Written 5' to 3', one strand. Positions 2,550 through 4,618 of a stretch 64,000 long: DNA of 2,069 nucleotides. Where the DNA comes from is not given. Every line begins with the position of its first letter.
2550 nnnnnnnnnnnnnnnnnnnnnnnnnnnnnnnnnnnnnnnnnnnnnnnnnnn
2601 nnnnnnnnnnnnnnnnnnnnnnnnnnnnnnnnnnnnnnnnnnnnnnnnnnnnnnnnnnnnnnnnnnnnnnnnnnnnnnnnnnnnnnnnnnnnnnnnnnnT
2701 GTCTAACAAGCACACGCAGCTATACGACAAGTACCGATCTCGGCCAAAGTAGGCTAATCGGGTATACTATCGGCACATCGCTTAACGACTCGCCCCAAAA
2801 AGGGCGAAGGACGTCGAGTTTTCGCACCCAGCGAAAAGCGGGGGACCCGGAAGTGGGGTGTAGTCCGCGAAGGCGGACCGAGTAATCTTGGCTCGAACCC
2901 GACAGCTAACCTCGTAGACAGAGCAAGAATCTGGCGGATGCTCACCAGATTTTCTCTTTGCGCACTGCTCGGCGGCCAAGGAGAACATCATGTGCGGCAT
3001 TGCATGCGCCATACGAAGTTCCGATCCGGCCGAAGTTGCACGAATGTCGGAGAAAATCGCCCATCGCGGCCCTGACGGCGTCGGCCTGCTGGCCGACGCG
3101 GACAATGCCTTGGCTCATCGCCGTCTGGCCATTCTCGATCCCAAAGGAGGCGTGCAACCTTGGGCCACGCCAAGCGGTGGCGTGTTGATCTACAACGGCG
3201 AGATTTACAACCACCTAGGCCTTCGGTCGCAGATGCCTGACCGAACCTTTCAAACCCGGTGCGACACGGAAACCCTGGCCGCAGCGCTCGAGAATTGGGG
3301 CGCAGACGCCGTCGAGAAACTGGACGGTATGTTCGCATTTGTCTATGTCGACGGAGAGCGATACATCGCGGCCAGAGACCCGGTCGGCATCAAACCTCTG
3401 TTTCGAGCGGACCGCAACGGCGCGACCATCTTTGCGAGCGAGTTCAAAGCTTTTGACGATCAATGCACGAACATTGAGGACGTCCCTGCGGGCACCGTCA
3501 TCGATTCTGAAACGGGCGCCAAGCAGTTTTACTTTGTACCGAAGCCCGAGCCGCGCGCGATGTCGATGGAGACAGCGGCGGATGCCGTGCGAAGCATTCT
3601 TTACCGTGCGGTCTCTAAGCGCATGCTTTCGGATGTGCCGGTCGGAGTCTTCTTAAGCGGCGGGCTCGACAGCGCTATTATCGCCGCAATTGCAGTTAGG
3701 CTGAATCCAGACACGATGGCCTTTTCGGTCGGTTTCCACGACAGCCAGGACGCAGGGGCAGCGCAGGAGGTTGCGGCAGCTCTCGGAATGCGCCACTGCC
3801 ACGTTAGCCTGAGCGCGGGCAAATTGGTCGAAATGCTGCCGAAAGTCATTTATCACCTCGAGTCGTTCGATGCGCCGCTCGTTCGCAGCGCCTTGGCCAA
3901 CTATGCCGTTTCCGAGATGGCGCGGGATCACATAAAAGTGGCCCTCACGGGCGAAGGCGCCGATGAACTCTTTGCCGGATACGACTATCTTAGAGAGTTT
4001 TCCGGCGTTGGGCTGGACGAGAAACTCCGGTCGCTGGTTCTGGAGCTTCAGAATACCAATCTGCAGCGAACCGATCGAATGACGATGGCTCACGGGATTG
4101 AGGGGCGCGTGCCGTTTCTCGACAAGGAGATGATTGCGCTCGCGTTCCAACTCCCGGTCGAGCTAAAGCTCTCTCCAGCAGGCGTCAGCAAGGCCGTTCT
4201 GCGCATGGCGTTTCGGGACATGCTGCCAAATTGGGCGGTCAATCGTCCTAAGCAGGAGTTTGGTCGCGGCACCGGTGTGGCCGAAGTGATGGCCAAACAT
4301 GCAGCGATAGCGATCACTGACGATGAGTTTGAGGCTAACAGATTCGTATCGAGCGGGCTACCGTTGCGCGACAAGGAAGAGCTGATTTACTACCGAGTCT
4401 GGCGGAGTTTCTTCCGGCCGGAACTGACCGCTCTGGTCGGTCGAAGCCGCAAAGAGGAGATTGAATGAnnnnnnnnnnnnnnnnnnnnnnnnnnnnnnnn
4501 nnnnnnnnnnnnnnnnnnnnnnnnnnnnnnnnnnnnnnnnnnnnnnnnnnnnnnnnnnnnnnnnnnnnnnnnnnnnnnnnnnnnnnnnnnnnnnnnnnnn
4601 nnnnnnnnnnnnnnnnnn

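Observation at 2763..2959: c-di-AMP (ydaO-yuaA) riboswitch in front of an operon outside its usual regulon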

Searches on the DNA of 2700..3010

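Call 86: search_rna_families(source=window, start=2700, end=3010, threshold=evalue, max_evalue=10, show_alignments=0)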
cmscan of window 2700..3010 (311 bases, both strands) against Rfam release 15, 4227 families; matches with E-value up to 10: 6.
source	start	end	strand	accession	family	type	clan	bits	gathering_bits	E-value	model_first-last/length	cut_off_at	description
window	2802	2932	+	RF00379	c-di-AMP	Cis-reg; riboswitch;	-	62.7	38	1.7e-14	1-134/134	no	c-di-AMP riboswitch aptamer (ydaO/yuaA leader)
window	2790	2868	-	RF02240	Xoo1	Gene; sRNA;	-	16.5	70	1.7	1-95/95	no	Xanthomonadaceae sRNA Xoo1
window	2861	2884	-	RF01356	CRISPR-DR28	Gene; CRISPR;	-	15.9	35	3.4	1-24/24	no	CRISPR RNA direct repeat element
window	2826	2864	+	RF02151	MIMT1_1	Gene; lncRNA;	-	13.6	45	2.7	1-88/88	no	MER1 repeat containing imprinted transcript 1 conserved region 1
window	2700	2785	+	RF02800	Rp_sR47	Gene; sRNA;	-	11.1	60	1.2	232-316/316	5'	Rickettsia sRNA47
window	2937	2995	-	RF01119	sR32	Gene; snRNA; snoRNA; CD-box;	-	9.6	40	3.6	1-57/57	no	Small nucleolar RNA sR32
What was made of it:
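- Checked: No other family matches in 2700-3010 even at E<=10, so there is no tandem riboswitch (call 86).
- Tried and rejected: A permissive Rfam scan of 2700-3010 found nothing else (call 86).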

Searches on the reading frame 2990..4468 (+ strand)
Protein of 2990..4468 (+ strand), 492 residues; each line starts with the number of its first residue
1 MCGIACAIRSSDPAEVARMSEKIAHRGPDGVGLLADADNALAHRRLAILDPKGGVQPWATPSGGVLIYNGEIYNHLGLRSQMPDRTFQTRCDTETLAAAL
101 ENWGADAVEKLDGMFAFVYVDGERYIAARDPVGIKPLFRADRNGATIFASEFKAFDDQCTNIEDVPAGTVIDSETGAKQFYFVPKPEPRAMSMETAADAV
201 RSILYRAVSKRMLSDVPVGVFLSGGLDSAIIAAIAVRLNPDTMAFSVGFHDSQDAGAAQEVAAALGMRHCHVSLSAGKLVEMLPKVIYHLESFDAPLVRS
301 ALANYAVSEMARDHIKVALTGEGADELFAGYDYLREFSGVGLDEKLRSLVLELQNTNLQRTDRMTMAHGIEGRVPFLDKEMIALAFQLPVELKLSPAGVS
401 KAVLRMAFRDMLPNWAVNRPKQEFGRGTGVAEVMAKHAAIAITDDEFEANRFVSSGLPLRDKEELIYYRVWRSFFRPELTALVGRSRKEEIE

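Call 4: search_protein_families(library=pfam, proteins=[window:2990-4468:+])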
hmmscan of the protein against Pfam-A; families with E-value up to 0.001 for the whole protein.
window:2990-4468:+ (492 aa): 4 families
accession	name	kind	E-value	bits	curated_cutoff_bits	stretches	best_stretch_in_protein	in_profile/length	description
PF00733.27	Asn_synthase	-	3.8e-70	237.7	21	2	200-335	2-139/354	Asparagine synthase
PF13537.11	GATase_7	-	1.9e-32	112.3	25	1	43-156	1-122/123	Glutamine amidotransferase domain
PF13522.11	GATase_6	-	9.5e-29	100.5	27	1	28-151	1-130/130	Glutamine amidotransferase domain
PF02540.23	NAD_synthase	-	0.0006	19.4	21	1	202-274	7-81/242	NAD synthase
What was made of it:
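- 2990..4468 (+): asnB-like glutamine-dependent amidotransferase (492 aa, N-terminal Cys2). PF00733 237.7 bits, GATase_7 112 bits (call 4).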

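Call 7: search_protein_families(library=ncbifam, proteins=[window:2990-4468:+], max_evalue=0.01)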
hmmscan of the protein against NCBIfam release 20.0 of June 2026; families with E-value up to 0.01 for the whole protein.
window:2990-4468:+ (492 aa): 13 families
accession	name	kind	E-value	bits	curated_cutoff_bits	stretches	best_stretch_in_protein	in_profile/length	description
NF006949.0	PRK09431.1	equivalog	4.8e-133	444.6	499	1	1-479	1-510/554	asparagine synthase B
TIGR01536.1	asn_synth_AEB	equivalog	3.3e-119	399.2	267.1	3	2-175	1-185/517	asparagine synthase (glutamine-hydrolyzing)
TIGR03108.1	eps_aminotran_1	hypoth_equivalog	7.9e-77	259.4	816.9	3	1-156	1-167/628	XrtA/PEP-CTERM system amidotransferase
TIGR03104.1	trio_amidotrans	equivalog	1.1e-72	245.2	570.1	3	1-155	1-165/589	N-acetylglutaminylglutamine amidotransferase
NF033535.1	lass_lactam_cya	exception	1.1e-39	136.6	525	3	9-155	13-165/668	lasso peptide isopeptide bond-forming cyclase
NF033561.1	macrolact_Ik_Al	subfamily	1.7e-16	60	300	2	160-329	156-332/561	albusnodin/ikarugamycin family macrolactam cyclase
TIGR01134.1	purF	equivalog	6.3e-16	58.8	350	1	55-186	84-230/432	amidophosphoribosyltransferase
TIGR00364.1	TIGR00364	equivalog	0.00014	21.5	150.3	1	220-275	3-60/201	7-cyano-7-deazaguanine synthase QueC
TIGR00552.1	nadE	equivalog_domain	0.00047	19.4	63.65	1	197-274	6-86/251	NAD(+) synthase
NF011155.0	PRK14561.1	equivalog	0.0012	18.6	207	1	218-283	3-67/195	hypothetical protein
NF010588.0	PRK13981.1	equivalog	0.0027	16.2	479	1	191-274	263-348/546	NAD+ synthase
NF001484.0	PRK00331.1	subfamily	0.0032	15.9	381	0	65-166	96-209/601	isomerizing glutamine--fructose-6-phosphate transaminase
NF010587.0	PRK13980.1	equivalog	0.0051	16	255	1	190-272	8-92/267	NAD+ synthase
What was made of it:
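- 2990..4468 (+): TIGR01536 399 bits above its 267 cut-off; NF006949 (AsnB) 444.6 bits below its 499 cut-off (call 7).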

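Call 10: find_encoding_contigs(protein=window:2990-4468:+, flank=6000, max_places=6)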
Protein window:2990-4468:+ (492 aa): 21 contigs read that carry it; 6 places shown.
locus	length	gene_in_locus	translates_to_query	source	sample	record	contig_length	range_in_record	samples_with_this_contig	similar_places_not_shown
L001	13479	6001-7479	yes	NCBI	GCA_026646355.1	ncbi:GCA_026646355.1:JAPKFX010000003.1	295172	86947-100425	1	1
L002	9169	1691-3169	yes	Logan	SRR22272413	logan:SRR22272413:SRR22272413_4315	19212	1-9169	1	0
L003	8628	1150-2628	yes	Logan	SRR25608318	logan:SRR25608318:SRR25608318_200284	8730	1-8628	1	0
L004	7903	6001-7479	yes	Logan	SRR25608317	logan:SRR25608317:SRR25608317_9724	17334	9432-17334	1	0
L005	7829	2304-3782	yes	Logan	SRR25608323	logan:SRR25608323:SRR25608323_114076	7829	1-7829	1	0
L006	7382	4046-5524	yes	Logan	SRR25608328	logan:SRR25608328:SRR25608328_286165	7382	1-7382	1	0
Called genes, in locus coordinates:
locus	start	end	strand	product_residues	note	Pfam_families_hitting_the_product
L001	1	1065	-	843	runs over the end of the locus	-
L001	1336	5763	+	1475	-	PF01979:Amidohydro_1, PF07969:Amidohydro_3 (weak), PF01979:Amidohydro_1, PF07969:Amidohydro_3 (weak), PF01979:Amidohydro_1, PF07969:Amidohydro_3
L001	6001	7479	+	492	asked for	PF13522:GATase_6, PF13537:GATase_7, PF00733:Asn_synthase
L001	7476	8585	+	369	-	PF01210:NAD_Gly3P_dh_N, PF03446:NAD_binding_2 (weak), PF02317:Octopine_DH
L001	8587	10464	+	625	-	-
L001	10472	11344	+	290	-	PF02811:PHP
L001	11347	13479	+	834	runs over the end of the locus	-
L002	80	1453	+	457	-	PF01979:Amidohydro_1, PF07969:Amidohydro_3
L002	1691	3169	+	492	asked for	PF13522:GATase_6, PF13537:GATase_7, PF00733:Asn_synthase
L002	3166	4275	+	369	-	PF01210:NAD_Gly3P_dh_N, PF03446:NAD_binding_2 (weak), PF02317:Octopine_DH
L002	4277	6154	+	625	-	-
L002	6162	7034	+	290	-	PF02811:PHP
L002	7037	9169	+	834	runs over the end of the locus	-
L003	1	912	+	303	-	?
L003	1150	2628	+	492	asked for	PF13522:GATase_6, PF13537:GATase_7, PF00733:Asn_synthase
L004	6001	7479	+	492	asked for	PF13522:GATase_6, PF13537:GATase_7, PF00733:Asn_synthase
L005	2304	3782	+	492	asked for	PF13522:GATase_6, PF13537:GATase_7, PF00733:Asn_synthase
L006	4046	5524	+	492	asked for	PF13522:GATase_6, PF13537:GATase_7, PF00733:Asn_synthase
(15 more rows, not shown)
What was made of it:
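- On c-di-AMP riboswitch (RF00379): The genome is GCA_026646355.1 (call 10).
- Identical copies on 21 contigs from several samples indicate a maintained sequence (call 10).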

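Call 73: list_cluster_members(proteins=[window:2990-4468:+, window:4465-5574:+, window:7461-8333:+])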
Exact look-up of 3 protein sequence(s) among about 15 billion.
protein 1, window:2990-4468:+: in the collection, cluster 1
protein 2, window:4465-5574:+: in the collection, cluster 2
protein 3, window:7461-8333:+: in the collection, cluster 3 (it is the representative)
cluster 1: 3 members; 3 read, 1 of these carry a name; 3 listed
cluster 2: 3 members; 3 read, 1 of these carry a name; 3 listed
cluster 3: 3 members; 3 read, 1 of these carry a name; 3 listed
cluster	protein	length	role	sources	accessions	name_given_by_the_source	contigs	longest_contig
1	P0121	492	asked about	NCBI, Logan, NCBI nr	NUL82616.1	MAG: asparagine synthetase B [Armatimonadetes bacterium] | asparagine synthetase B [Armatimonadota bacterium]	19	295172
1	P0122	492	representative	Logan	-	-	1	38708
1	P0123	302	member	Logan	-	-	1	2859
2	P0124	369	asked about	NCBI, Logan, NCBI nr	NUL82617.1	MAG: NAD/NADP octopine/nopaline dehydrogenase family protein [Armatimonadetes bacterium] | NAD/NADP octopine/nopaline dehydrogenase family protein [Armatimonadota bacterium]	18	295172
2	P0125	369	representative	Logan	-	-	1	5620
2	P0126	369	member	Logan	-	-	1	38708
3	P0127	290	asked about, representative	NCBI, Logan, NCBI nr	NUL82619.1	MAG: histidinol-phosphatase [Armatimonadetes bacterium] | histidinol-phosphatase [Armatimonadota bacterium]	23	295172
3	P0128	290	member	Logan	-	-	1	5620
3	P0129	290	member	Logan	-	-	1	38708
